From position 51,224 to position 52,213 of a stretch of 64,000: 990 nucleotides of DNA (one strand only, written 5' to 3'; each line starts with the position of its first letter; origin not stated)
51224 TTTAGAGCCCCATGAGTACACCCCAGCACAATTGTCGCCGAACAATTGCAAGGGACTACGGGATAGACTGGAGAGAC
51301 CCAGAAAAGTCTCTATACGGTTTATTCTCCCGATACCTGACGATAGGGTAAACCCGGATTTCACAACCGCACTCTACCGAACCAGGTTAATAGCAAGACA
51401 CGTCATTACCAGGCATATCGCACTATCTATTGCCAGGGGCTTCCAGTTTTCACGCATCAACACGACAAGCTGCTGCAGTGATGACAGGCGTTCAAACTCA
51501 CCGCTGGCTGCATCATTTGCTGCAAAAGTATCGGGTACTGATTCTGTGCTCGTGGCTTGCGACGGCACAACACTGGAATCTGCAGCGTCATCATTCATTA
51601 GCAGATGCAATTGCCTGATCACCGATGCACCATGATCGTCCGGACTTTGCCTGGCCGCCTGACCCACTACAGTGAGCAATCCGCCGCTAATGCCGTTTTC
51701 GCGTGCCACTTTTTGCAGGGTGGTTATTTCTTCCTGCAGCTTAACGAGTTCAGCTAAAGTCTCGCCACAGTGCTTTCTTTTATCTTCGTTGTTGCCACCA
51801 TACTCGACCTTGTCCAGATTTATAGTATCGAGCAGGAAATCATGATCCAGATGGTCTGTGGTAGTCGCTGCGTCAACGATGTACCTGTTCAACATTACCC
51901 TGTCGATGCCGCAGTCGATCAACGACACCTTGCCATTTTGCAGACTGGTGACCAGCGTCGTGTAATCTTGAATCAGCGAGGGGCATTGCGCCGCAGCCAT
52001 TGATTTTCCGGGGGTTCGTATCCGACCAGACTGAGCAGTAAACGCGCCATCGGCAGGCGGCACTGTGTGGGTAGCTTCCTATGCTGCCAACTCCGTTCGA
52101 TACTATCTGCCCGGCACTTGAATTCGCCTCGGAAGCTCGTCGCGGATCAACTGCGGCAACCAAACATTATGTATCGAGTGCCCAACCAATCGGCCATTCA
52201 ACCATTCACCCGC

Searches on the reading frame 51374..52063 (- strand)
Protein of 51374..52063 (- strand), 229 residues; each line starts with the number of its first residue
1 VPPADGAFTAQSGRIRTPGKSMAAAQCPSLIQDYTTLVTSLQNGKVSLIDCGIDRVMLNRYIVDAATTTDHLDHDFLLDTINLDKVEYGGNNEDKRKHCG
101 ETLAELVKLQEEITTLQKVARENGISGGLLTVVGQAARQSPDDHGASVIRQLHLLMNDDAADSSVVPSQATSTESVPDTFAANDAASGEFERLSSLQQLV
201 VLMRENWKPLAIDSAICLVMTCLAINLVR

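Call 3: search_protein_families(library=pfam, proteins=[window:51374-52063:-], max_evalue=1)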
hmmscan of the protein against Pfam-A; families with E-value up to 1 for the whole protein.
window:51374-52063:- (229 aa): 1 family
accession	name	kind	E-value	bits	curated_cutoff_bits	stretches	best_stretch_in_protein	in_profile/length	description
PF13328.12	HD_4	-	0.094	12.9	27.2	1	69-127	33-85/156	HD domain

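Call 5: search_protein_families(library=padloc, proteins=[window:51374-52063:-], max_evalue=1)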
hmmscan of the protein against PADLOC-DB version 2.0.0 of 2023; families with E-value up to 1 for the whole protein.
window:51374-52063:- (229 aa): 0 families
